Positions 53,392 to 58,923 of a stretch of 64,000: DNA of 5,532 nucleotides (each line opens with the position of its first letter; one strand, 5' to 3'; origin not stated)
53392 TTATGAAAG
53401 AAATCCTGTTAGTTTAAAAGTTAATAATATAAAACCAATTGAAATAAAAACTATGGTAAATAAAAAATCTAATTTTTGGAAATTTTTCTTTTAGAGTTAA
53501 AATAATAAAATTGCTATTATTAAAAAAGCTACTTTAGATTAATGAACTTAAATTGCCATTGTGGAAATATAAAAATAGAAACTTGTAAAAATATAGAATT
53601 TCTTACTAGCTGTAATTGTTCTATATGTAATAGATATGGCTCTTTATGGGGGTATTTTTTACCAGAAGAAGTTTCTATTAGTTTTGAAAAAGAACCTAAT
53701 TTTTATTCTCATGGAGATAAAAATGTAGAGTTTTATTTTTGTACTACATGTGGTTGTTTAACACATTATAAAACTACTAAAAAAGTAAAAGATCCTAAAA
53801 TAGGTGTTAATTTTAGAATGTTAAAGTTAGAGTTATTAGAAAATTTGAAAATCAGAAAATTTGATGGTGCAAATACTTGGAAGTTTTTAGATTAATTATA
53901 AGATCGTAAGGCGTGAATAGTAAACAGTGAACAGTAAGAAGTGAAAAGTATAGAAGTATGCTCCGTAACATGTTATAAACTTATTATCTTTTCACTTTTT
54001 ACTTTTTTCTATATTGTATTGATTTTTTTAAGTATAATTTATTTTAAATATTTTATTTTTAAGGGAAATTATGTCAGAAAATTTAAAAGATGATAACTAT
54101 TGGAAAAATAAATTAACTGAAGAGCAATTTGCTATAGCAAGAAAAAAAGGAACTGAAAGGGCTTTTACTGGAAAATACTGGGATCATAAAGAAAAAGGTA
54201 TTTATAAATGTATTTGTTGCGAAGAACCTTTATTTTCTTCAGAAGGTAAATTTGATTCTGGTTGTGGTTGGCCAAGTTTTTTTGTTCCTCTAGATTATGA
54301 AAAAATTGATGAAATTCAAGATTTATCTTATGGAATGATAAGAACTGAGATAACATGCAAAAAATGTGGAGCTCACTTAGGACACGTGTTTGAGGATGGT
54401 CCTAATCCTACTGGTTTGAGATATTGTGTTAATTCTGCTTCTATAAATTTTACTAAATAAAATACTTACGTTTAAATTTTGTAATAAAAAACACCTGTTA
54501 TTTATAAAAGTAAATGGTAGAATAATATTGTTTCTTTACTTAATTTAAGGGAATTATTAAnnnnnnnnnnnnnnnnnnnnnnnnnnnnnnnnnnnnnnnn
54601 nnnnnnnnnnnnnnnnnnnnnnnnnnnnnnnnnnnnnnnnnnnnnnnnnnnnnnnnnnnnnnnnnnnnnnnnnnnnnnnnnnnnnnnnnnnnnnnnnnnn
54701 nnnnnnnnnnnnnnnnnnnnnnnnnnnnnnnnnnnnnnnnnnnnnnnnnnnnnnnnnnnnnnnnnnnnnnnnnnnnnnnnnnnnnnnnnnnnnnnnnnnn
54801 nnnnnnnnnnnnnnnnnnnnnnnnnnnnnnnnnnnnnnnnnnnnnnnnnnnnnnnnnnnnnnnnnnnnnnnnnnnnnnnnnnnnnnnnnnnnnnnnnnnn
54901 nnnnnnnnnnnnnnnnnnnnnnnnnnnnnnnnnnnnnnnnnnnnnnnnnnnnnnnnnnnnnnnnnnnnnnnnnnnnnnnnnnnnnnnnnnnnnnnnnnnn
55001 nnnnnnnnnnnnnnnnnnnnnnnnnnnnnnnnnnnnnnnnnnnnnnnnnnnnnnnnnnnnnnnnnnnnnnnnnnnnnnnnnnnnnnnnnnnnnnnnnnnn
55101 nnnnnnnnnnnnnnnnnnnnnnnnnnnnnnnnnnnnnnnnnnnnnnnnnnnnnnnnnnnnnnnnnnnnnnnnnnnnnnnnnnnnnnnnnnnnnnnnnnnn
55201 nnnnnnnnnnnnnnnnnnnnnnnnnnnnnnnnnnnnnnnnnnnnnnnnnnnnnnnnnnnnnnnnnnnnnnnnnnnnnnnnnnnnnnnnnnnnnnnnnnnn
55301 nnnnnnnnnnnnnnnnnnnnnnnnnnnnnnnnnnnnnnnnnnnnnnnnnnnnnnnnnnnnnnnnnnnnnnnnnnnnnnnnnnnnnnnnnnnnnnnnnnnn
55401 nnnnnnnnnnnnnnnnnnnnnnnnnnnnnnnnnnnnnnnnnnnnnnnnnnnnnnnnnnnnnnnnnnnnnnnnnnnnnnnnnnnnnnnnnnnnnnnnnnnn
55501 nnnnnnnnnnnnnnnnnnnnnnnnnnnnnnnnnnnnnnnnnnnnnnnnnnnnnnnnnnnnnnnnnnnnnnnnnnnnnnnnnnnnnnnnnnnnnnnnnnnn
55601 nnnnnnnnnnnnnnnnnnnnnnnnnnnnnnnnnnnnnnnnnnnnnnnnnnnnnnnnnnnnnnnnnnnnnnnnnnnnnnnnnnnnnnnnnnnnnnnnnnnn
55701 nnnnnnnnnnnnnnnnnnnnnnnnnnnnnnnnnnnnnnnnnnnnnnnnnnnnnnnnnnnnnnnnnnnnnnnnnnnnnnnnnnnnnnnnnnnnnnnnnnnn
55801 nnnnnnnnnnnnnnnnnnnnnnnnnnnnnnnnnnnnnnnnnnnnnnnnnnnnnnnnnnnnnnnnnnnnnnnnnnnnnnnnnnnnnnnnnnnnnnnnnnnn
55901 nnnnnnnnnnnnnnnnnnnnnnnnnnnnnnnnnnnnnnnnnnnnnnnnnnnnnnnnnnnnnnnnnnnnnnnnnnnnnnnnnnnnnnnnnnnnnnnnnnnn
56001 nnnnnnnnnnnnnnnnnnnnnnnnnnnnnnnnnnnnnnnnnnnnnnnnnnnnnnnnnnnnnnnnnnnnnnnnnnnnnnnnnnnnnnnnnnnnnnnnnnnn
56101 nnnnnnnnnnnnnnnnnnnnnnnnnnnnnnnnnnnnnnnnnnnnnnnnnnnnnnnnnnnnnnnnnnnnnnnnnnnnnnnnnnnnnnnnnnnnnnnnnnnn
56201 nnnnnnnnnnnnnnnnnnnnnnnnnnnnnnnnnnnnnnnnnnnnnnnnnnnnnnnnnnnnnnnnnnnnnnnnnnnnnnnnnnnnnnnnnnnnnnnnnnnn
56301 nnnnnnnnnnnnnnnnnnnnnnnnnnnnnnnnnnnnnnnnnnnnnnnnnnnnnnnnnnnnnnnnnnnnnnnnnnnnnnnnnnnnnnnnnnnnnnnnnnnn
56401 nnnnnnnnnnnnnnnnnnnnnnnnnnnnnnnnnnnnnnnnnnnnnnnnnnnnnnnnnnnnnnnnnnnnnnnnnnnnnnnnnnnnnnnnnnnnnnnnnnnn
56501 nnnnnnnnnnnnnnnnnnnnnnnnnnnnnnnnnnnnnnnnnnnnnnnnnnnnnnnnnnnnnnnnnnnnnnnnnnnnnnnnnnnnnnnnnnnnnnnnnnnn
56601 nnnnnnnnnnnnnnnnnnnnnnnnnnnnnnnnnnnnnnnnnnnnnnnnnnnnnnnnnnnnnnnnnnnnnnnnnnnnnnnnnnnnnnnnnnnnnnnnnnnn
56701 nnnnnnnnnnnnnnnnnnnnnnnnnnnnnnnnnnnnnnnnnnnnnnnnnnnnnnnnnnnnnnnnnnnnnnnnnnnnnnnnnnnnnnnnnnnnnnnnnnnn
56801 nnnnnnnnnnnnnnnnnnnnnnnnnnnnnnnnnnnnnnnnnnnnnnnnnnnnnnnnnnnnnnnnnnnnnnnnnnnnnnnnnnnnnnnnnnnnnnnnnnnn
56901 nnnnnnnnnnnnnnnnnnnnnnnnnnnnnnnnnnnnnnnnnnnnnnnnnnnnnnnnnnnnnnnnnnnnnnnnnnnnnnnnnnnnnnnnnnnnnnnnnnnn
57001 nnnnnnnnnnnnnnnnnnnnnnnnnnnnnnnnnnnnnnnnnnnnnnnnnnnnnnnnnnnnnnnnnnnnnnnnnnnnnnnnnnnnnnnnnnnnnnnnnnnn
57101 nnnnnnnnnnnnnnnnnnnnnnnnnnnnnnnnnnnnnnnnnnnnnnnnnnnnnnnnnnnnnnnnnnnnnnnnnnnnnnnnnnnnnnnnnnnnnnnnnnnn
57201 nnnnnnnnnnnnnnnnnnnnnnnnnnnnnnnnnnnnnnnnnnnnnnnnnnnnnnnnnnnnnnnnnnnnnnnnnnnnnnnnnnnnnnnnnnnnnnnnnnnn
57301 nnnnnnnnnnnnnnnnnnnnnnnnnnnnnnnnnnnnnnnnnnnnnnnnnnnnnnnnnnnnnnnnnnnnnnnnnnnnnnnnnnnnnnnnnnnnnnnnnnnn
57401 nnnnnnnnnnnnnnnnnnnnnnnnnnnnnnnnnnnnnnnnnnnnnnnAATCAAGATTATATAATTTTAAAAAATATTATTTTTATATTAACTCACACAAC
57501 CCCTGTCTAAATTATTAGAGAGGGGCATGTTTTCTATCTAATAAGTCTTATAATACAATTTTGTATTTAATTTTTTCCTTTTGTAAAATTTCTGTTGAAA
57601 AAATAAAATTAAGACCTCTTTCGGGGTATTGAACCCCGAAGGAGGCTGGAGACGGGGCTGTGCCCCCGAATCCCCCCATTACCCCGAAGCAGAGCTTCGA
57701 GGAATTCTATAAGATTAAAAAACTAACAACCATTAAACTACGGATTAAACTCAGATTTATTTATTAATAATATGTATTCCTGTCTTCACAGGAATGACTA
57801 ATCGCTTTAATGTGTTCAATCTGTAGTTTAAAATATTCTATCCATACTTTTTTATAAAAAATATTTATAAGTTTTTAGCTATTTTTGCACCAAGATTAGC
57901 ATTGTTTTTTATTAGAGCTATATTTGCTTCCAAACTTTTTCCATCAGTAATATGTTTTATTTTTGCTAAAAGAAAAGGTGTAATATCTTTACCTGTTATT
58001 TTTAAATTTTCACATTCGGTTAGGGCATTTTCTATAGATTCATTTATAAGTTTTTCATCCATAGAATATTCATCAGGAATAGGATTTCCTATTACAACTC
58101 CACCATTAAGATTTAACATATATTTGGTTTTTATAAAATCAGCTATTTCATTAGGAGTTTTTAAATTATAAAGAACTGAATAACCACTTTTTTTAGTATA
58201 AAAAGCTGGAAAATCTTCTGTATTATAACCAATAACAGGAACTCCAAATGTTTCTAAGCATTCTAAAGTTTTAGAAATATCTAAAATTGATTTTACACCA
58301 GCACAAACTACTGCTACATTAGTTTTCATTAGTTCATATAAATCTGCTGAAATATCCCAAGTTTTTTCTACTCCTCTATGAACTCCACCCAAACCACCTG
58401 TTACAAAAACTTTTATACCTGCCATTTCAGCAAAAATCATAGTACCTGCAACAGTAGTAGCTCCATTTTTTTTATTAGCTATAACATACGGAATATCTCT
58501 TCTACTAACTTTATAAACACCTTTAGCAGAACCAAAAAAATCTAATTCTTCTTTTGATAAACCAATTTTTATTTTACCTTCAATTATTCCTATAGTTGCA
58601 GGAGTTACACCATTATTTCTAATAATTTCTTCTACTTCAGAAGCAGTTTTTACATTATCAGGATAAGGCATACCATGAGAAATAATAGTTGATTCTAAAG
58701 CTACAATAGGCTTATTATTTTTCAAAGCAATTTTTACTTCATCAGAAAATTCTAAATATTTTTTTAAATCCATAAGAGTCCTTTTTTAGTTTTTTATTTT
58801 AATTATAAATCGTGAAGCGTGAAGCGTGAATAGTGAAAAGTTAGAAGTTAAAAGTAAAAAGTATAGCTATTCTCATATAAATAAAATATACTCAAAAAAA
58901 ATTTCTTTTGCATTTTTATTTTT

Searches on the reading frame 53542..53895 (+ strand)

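Call 56: search_protein_families(library=pfam, proteins=[window:53542-53895:+], max_evalue=0.00001)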
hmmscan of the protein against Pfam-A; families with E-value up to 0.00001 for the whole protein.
window:53542-53895:+ (117 aa): 1 family
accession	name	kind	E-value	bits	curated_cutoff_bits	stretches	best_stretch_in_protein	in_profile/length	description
PF04828.22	GFA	-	9e-08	32.7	24.3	1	4-93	5-98/115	Glutathione-dependent formaldehyde-activating enzyme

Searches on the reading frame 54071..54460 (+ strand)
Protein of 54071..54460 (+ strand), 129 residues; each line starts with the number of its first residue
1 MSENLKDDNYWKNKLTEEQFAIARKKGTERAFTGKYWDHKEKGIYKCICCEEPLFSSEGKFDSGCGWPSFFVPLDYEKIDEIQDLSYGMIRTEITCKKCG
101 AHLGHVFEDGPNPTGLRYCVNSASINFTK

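Call 56: search_protein_families(library=pfam, proteins=[window:54071-54460:+], max_evalue=0.00001)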
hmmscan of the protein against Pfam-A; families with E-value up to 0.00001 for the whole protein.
window:54071-54460:+ (129 aa): 1 family
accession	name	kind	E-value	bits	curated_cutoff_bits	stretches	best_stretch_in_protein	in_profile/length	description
PF01641.26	SelR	-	1.9e-53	179.8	24.9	1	15-128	1-115/116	SelR domain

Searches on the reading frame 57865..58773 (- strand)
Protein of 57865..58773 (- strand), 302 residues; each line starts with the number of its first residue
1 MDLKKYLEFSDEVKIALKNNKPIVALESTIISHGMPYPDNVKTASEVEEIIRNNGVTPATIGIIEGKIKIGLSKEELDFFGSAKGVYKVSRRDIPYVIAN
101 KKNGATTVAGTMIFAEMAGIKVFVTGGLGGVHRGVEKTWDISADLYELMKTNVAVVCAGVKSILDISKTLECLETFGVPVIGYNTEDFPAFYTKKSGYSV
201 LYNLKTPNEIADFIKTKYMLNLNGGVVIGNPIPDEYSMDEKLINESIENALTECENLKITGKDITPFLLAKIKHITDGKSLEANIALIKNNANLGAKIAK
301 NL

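Call 57: search_protein_families(library=pfam, proteins=[window:57865-58773:-], max_evalue=0.00001)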
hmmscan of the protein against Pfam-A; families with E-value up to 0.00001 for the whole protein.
window:57865-58773:- (302 aa): 1 family
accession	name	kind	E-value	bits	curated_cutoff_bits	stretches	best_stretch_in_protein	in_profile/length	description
PF04227.17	Indigoidine_A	-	3.5e-133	443.8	25.2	1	12-300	1-290/291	Indigoidine synthase A like protein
